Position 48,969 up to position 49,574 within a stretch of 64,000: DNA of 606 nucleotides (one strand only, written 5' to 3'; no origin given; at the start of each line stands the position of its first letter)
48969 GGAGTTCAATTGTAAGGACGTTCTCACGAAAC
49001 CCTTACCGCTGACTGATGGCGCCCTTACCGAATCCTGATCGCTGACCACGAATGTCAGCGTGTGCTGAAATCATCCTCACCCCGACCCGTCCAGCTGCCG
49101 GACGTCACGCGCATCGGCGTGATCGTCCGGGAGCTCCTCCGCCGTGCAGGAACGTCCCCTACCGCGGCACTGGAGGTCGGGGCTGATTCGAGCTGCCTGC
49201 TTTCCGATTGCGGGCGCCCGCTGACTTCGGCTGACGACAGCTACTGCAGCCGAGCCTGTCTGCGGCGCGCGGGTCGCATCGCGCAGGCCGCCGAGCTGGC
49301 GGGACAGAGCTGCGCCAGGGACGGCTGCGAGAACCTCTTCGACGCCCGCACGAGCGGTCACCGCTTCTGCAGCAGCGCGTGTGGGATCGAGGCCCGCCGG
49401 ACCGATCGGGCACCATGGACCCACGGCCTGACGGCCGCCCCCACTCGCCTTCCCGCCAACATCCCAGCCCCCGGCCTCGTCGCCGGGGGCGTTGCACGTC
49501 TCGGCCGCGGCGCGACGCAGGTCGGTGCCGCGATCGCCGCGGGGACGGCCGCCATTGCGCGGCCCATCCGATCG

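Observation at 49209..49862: Giant protein starts with a cytoplasmic double zinc ribbon (YCSxxC ×2) and one TM helix; the start codon is ambiguous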

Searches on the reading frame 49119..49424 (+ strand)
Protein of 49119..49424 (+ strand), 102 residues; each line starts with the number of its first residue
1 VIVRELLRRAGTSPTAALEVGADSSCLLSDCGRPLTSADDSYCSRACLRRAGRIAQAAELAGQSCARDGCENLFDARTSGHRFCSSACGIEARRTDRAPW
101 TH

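Call 20: search_protein_representatives(protein=window:49119-49424:+)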
Query: 102 residues. Proteins with E-value up to 0.001 (for the whole library): 20; up to 1e-10: 2; up to 1e-30: 0. The best 20 are listed.
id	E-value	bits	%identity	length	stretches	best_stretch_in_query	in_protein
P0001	1.3e-11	60.8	33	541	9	25-91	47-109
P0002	7.1e-11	58.4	34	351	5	26-92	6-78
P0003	6.3e-08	49.0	35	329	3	41-96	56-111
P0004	4.1e-07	46.4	35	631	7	30-92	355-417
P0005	1.7e-06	44.4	35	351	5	24-95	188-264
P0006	1.7e-06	44.4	32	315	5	25-98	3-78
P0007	1.7e-05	41.1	38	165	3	51-94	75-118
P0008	1.9e-05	41.0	43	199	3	25-56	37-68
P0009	2.1e-05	40.9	37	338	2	26-90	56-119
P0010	2.9e-05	40.4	44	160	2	63-96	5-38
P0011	5.1e-05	39.6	36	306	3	44-100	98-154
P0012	5.5e-05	39.5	34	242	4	24-93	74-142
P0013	8.0e-05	39.0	36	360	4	26-73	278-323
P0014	3.0e-04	37.2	32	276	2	24-97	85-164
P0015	3.3e-04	37.0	30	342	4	27-94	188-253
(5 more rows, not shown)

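Call 22: search_protein_families(library=pfam, proteins=[P0001, P0002, P0004, P0006, P0007, P0010, P0012], max_evalue=0.1)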
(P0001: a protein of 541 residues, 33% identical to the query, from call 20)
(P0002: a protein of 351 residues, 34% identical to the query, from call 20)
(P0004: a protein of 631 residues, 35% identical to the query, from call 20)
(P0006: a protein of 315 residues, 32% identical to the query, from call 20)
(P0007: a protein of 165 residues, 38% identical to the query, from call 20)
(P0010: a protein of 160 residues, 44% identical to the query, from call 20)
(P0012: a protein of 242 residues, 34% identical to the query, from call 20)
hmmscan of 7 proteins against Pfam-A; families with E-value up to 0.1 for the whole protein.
P0001 (541 aa): 4 families
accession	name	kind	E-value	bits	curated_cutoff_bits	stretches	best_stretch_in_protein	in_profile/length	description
PF11706.13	zf-CGNR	-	1.8e-14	53.7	24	3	117-153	3-40/44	CGNR zinc finger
PF02069.22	Metallothio_Pro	-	2.6e-06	27.9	33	0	94-125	22-50/51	Prokaryotic metallothionein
PF21319.3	zf-FCS_1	-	0.0077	16.7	26.6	1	162-189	3-30/31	Zinc finger, FCS-type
PF02815.25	MIR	-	0.083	13.2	25.6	0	358-395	68-107/185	MIR domain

P0002 (351 aa): 3 families
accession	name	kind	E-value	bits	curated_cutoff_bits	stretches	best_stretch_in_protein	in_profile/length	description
PF11706.13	zf-CGNR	-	1e-11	44.9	24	2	49-85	3-42/44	CGNR zinc finger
PF05766.18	NinG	-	2e-05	25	25.4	2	46-86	4-42/193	Bacteriophage Lambda NinG protein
PF10600.14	PDZ_assoc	-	0.084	13.8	27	0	53-94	13-53/68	PDZ-associated domain of NMDA receptors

P0004 (631 aa): 8 families
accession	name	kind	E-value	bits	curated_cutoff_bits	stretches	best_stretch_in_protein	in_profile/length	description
PF09889.16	DUF2116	-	1.4e-20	73.4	26.8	3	7-38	4-34/59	Probable treble clef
PF12855.13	Ecl1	-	1.6e-16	62.3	28.3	4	172-197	8-32/170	TORC1 inhibitor Ecl family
PF04640.20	PLATZ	-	2.8e-15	57.1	25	1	329-372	31-77/79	PLATZ transcription factor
PF18912.6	DZR_2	-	0.00016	21.8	27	0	349-369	35-53/56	Double zinc ribbon domain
PF14369.11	Zn_ribbon_19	-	0.00059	20.4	30.8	0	471-484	18-32/35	zinc-ribbon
PF13248.11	Zn_ribbon_3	-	0.0019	18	27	1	473-492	2-19/26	zinc-ribbon domain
PF19474.4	DUF6011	-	0.0047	16.9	26.6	0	350-363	8-21/37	Family of unknown function (DUF6011)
PF01753.24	zf-MYND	-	0.0088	16.5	22.7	1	96-127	1-37/39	MYND finger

P0006 (315 aa): 2 families
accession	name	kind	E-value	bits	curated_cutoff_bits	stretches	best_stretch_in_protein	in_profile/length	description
PF11706.13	zf-CGNR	-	0.0042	17.3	24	1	2-29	3-31/44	CGNR zinc finger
PF13376.11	OmdA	-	0.093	13.1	25.6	0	265-292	17-44/60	Bacteriocin-protection, YdeI or OmpD-Associated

P0007 (165 aa): 7 families
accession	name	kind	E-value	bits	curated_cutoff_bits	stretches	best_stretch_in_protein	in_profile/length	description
PF04181.18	RPAP2_Rtr1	-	8.5e-06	26.4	33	0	50-74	47-71/75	Rtr1/RPAP2 family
PF11706.13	zf-CGNR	-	1.9e-05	24.8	24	2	43-77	5-44/44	CGNR zinc finger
PF12855.13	Ecl1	-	0.0011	20.5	28.3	1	48-69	11-31/170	TORC1 inhibitor Ecl family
PF01753.24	zf-MYND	-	0.0038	17.7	22.7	0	57-69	18-30/39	MYND finger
PF09889.16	DUF2116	-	0.014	15.8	26.8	0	58-80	16-38/59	Probable treble clef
PF24461.1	DUF7576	-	0.034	14.4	27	0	56-70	44-58/60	Family of unknown function (DUF7576)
PF06467.20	zf-FCS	-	0.068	13.5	22.4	0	101-113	24-36/39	MYM-type Zinc finger with FCS sequence motif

P0010 (160 aa): 1 family
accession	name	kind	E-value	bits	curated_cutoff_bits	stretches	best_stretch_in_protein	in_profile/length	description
PF02945.21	Endonuclease_7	-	1.3e-22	79.9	23.6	1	82-158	11-81/82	Recombination endonuclease VII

P0012 (242 aa): 6 families
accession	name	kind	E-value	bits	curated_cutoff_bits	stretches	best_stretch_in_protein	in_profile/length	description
PF11706.13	zf-CGNR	-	3e-07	30.6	24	2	183-210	4-33/44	CGNR zinc finger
PF02069.22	Metallothio_Pro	-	2.2e-05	25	33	1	144-190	2-50/51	Prokaryotic metallothionein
PF06467.20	zf-FCS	-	0.005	17.1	22.4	0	130-140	28-38/39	MYM-type Zinc finger with FCS sequence motif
PF04181.18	RPAP2_Rtr1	-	0.041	14.6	33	0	157-177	48-68/75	Rtr1/RPAP2 family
PF21319.3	zf-FCS_1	-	0.063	13.8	26.6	1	112-138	3-28/31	Zinc finger, FCS-type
PF18716.7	VATC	-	0.063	13.6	26.6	1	127-147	21-41/43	Vms1-associating treble clef domain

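Call 41: search_dna_similar(query=window:49170-49424:+, collection=phages, mode=protein, max_evalue=0.01, max_rows=20)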
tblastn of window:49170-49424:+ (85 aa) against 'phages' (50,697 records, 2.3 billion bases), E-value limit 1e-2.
No match.

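Call 46: search_solved_structures(query=A4, max_evalue=1, show_alignments=3)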
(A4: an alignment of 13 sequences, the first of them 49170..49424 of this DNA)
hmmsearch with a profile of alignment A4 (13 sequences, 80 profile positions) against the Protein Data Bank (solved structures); distinct sequences matched with E-value up to 1: 19.
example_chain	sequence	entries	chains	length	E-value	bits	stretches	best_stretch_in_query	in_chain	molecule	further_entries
9ci7_B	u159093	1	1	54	0.00062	23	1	5-42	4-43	TOX high mobility group box family member 4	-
2xcm_E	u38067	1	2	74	0.014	18.7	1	44-67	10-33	RAR1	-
3h0n_A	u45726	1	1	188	0.026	17.8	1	41-77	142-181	uncharacterized protein DUF1470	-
2gli_A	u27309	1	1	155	0.052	16.8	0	6-57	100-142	PROTEIN (FIVE-FINGER GLI)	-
5mei_e1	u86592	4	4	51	0.13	15.6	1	41-69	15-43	Ubiquitin-40S ribosomal protein S31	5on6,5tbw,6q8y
6woo_ff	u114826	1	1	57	0.2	15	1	41-69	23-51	eS31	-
6i7o_N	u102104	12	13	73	0.21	14.8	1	41-69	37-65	Ubiquitin-40S ribosomal protein S31 | RPS31 isoform 1 | 40S ribosomal protein S31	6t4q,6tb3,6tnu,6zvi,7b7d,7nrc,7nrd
5m1j_f2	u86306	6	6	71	0.23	14.8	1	41-69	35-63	Ubiquitin-40S ribosomal protein S31 | RPS31 isoform 1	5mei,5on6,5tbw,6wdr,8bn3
2dlk_A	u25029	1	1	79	0.26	14.6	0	6-60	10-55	novel protein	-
4v8m_A9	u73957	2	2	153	0.27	14.5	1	40-69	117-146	UBIQUITIN/RIBOSOMAL PROTEIN S27A, PUTATIVE | Ubiquitin-60S ribosomal protein L40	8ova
6gq1_AW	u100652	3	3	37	0.27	14.5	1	44-69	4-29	Ubiquitin-40S ribosomal protein S31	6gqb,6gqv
5obm_E1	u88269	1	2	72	0.29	14.4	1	41-69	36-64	Ubiquitin-40S ribosomal protein S31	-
9bh5_Af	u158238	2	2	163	0.29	14.4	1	42-67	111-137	Ubiquitin-like protein 1-ribosomal protein eS31 fusion protein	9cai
5ndw_e1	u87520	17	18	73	0.31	14.4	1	41-69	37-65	Ubiquitin-40S ribosomal protein S31 | RPS31 isoform 1 | Ubiquitin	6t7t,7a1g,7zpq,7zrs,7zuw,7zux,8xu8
4uer_9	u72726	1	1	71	0.31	14.3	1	41-69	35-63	ES31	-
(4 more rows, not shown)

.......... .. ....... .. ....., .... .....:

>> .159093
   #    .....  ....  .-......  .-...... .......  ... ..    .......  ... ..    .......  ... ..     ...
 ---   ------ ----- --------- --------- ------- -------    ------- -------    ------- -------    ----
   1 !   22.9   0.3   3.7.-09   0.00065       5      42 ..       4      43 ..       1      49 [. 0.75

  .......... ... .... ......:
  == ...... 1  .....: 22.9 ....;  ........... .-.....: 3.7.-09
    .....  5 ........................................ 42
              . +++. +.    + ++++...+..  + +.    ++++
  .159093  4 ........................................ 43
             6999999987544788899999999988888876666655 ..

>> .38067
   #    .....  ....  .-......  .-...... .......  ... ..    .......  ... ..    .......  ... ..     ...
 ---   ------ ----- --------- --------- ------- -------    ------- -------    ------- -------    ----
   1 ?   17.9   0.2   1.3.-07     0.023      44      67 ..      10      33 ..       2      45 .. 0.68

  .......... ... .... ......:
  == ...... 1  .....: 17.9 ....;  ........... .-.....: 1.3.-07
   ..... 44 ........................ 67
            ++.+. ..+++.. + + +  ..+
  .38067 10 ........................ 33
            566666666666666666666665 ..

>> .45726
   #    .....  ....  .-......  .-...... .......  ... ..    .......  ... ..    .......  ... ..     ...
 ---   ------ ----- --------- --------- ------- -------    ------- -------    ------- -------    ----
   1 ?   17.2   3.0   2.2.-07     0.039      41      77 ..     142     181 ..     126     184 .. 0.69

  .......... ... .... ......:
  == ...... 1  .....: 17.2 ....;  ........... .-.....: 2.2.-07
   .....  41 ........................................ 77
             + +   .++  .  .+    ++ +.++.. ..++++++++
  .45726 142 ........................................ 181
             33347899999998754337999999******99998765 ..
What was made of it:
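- Closest known: CGNR zinc finger. Same: The profile hits 3h0n at E 0.026 and the TOX4 finger at 6e-4 (call 46).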

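Call 58: predict_structure(alignment_id=A5)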
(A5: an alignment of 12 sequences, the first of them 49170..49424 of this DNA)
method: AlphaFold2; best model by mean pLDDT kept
length: 85 residues; sequences in the alignment: 12
mean_pLDDT: 80.6   pTM: 0.52
mean pLDDT of the five models: 80.6, 80.3, 80.1, 76.9, 66.5
residues with pLDDT >= 90: 21; 70-90: 47; 50-70: 15; < 50: 2
segments of 3 or more residues with pLDDT < 50: none
pLDDT, mean of each block of 10 residues (from residue 1): 68 90 91 89 81 77 75 84 59
secondary structure, 60 per line:
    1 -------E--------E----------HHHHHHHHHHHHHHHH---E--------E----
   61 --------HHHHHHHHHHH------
elements in order: H28-43 H69-79
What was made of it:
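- On zf-CGNR (PF11706): The AF2 model shows a hairpin followed by a helix starting at the third Cys (call 58).
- AF2 gives pLDDT 80.6 and shows a knuckle plus helix, twice (call 58).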

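Call 63: fold_search(model_id=the predicted structure, library=pdb)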
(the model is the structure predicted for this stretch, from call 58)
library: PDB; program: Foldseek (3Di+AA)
matches with E <= 10: 8; with E <= 0.001: 0
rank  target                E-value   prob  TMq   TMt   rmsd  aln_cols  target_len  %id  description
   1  9ci7_B                9.2e-01  0.54  0.31  0.47   3.1        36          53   28  Structure of PNUTS:Tox4 complex (released 2025-05-21)
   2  6gv6_MODEL_1_A        2.4e+00  0.16  0.28  0.43   7.3        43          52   21  Cadmium(II) form of shortened metallothionein from Pseudomonas fluorescens Q2-87 (residues: 1-52) (released 2018-09-19)
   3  4r2q_A                4.8e+00  0.02  0.19  0.19  11.5        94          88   13  Wilms Tumor Protein (WT1) zinc fingers in complex with formylated DNA (released 2014-10-08)
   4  6j2p_D                7.4e+00  0.11  0.24  0.22   1.4        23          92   39  Crystal structure of Saccharomyces cerevisiae Spp1 in complex with H3K4me3 (released 2019-09-11)
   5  4r2p_A                8.0e+00  0.02  0.22  0.21   6.7        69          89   13  Wilms Tumor Protein (WT1) zinc fingers in complex with hydroxymethylated DNA (released 2014-10-08)
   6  6jnl_A                9.2e+00  0.02  0.27  0.26   7.0        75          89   16  REF6 ZnF2-4-NAC004 complex (released 2019-03-27)
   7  6a57_A                9.2e+00  0.02  0.27  0.21   8.4        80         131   15  Structure of histone demethylase REF6 complexed with DNA (released 2019-06-26)
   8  7w1m_H                9.9e+00  0.02  0.19  0.09   7.4        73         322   18  Cryo-EM structure of human cohesin-CTCF-DNA complex (released 2023-05-31)

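Call 73: search_protein_families(library=pfam, alignment_id=A5, max_evalue=0.01)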
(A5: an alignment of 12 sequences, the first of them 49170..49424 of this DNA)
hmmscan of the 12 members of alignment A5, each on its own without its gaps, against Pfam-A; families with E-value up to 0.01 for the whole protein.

A. member 1, window:49170-49424:+ (85 aa): 0 families

B. families by the number of members that match (of 12 scanned): 10 families
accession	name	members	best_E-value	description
PF11706.13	zf-CGNR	6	8e-09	CGNR zinc finger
PF09889.16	DUF2116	2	0.00013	Probable treble clef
PF02069.22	Metallothio_Pro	2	0.00017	Prokaryotic metallothionein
PF01753.24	zf-MYND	2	0.00084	MYND finger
PF12855.13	Ecl1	2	0.00095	TORC1 inhibitor Ecl family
PF05766.18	NinG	2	0.0015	Bacteriophage Lambda NinG protein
PF04640.20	PLATZ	1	0.00015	PLATZ transcription factor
PF04181.18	RPAP2_Rtr1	1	0.00036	Rtr1/RPAP2 family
PF18912.6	DZR_2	1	0.0015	Double zinc ribbon domain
PF18716.7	VATC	1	0.0092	Vms1-associating treble clef domain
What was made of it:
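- On zf-CGNR (PF11706): The relation is only transitive: 6 of 11 homologous segments pass (call 73).
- Closest known: CGNR zinc finger. Same: 6 of the 11 closest homologous segments pass as zf-CGNR (call 73).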

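Call 82: find_related_loci(query=window:49170-49424:+, collection=viral_contigs, flank=2000)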
Query window:49170-49424:+ (85 aa) in viral_contigs; peptide patterns used: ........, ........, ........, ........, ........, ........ (x = any residue, [..] = any of these).
18 stretches matched a pattern, but none encodes a relative of the query by tblastn (E <= 1e-3).
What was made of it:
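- Tried and rejected: A phage tblastn search and a viral-contig scan with the fingers found nothing (calls 41, 82).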
